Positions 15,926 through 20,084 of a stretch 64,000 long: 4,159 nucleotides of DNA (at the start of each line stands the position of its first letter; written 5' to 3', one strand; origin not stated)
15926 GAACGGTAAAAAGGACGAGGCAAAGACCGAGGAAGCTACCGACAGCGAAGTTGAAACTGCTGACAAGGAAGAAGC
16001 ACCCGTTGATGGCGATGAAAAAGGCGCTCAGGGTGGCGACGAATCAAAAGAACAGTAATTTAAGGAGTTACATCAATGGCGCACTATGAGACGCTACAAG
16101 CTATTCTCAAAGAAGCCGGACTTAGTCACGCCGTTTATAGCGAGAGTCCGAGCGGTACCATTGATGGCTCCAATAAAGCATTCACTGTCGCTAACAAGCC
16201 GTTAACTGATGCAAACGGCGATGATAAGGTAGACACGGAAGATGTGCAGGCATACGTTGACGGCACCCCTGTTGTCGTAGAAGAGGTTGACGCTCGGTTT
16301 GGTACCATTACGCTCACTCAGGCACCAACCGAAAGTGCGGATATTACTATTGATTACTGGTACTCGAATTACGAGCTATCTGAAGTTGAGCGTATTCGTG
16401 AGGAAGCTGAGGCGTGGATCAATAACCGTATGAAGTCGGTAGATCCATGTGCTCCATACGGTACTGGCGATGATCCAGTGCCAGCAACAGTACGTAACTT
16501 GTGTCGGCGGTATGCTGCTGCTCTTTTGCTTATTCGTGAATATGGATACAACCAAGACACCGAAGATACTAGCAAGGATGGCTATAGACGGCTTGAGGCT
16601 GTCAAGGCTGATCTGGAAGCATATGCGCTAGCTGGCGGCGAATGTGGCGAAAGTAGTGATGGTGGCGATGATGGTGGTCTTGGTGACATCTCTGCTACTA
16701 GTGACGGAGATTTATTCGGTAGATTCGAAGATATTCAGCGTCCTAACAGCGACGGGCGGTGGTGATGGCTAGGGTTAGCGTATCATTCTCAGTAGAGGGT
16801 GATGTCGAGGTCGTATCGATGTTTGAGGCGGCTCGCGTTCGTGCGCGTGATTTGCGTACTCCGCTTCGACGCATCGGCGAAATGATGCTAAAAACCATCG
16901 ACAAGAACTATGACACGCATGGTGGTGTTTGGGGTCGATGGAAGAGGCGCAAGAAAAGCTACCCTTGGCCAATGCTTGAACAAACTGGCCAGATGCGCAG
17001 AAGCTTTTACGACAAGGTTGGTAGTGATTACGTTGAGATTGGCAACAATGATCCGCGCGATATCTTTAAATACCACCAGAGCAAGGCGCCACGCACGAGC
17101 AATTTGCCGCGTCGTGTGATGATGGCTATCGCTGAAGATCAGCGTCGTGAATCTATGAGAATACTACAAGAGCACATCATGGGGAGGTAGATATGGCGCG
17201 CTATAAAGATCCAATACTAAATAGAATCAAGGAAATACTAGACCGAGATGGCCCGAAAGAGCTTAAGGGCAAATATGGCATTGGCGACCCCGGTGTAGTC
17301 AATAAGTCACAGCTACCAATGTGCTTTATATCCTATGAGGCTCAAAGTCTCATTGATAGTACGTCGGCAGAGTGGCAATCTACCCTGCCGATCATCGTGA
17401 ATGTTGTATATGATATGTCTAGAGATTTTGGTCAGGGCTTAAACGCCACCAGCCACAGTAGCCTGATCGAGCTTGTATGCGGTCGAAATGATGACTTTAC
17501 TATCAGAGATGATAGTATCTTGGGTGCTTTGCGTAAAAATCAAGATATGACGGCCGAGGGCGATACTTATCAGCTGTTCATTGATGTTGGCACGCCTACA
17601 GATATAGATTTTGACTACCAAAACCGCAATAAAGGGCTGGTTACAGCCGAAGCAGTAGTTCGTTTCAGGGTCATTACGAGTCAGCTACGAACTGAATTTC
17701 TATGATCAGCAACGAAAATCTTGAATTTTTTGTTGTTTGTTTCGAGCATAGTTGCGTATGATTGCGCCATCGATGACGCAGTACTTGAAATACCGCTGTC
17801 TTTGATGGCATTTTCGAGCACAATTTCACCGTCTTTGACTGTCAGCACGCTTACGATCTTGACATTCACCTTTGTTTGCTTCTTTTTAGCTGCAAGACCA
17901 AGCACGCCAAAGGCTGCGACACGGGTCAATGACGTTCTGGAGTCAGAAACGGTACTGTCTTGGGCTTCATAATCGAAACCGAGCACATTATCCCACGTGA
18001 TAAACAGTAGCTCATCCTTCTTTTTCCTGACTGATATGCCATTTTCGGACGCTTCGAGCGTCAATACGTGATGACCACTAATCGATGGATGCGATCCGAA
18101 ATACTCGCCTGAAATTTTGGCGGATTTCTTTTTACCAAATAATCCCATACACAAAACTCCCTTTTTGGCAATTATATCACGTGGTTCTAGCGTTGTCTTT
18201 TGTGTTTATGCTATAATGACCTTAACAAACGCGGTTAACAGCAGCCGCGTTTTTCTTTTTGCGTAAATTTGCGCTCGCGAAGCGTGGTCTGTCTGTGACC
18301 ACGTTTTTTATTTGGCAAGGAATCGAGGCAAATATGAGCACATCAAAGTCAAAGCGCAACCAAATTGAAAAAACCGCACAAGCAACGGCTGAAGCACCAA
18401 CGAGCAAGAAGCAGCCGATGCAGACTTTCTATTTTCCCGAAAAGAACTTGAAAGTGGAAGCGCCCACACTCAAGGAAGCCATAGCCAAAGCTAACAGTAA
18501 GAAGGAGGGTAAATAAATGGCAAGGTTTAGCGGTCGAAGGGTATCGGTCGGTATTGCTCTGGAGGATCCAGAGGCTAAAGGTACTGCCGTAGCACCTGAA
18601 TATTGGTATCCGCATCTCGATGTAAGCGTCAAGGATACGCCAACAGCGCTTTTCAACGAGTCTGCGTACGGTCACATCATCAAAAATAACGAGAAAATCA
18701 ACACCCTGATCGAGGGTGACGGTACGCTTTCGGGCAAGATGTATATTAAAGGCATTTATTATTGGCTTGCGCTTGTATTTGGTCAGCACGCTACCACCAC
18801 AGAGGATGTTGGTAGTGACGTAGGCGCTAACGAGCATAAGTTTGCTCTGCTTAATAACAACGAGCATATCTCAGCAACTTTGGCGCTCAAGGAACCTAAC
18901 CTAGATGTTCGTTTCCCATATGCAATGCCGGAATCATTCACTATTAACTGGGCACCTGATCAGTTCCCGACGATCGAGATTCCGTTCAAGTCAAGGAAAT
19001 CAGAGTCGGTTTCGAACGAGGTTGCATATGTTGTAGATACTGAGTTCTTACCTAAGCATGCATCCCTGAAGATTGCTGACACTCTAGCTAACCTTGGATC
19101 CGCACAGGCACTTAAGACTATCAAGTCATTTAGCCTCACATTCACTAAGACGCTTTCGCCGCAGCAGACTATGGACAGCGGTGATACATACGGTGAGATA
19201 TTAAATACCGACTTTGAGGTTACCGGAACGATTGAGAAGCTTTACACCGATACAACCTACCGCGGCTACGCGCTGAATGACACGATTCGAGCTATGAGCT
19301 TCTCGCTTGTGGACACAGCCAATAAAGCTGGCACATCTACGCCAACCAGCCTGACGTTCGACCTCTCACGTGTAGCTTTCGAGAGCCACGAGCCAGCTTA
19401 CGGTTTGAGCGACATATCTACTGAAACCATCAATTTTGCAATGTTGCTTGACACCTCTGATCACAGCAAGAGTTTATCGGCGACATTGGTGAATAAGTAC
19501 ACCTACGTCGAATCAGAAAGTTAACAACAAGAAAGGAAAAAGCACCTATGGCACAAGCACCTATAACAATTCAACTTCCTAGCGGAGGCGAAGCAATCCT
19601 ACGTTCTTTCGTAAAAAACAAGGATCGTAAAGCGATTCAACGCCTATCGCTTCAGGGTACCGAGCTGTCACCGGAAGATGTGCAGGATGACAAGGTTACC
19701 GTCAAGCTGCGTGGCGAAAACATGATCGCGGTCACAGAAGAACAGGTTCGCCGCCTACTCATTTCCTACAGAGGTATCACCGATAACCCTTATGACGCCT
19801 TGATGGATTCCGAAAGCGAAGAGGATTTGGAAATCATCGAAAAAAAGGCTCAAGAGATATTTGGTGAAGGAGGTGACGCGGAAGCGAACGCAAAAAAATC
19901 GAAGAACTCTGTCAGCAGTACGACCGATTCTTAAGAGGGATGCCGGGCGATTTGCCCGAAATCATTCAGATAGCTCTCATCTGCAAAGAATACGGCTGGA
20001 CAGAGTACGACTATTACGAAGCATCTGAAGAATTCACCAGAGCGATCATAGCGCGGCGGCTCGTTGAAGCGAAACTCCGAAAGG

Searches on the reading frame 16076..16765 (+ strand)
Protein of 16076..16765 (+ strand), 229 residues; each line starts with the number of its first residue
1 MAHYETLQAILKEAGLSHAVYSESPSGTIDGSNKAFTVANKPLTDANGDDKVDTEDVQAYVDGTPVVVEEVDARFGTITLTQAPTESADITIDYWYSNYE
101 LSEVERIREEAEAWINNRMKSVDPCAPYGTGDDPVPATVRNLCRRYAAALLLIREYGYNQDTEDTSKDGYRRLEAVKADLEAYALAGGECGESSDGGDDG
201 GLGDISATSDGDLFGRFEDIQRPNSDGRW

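Call 41: search_protein_families(library=pfam, proteins=[window:16076-16765:+], max_evalue=0.01)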
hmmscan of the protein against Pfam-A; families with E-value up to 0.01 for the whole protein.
window:16076-16765:+ (229 aa): 1 family
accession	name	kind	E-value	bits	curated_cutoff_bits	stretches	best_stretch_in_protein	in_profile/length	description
PF23716.1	DUF7158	-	0.00066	19.7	27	1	59-74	3-18/38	Family of unknown function (DUF7158)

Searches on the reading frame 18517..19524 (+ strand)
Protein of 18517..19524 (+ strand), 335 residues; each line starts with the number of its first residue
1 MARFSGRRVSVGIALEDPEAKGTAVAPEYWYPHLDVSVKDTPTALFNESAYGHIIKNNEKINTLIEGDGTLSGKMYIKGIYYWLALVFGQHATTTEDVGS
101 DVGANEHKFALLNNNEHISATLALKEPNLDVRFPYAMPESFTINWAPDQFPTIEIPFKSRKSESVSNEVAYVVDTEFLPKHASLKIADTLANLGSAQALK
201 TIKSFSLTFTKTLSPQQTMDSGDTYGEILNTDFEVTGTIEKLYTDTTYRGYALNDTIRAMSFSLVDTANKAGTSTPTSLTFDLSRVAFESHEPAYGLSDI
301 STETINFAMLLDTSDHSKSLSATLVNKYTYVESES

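Call 41: search_protein_families(library=pfam, proteins=[window:18517-19524:+], max_evalue=0.01)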
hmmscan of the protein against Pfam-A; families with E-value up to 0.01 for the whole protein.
window:18517-19524:+ (335 aa): 1 family
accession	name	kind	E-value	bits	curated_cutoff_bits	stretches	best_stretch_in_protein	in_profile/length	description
PF18906.5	Phage_tube_2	-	2.7e-16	60.4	27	1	62-307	44-264/266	Phage tail tube protein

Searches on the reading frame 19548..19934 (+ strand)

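Call 47: search_protein_families(library=pfam, proteins=[window:19548-19934:+], max_evalue=0.05)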
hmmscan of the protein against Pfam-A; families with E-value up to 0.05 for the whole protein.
window:19548-19934:+ (128 aa): 1 family
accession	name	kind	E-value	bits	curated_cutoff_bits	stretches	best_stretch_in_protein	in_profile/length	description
PF18580.7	HTH_SUN2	-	0.00059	20.5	30.4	1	38-69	20-50/58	SUN2 helix-turn-helix domain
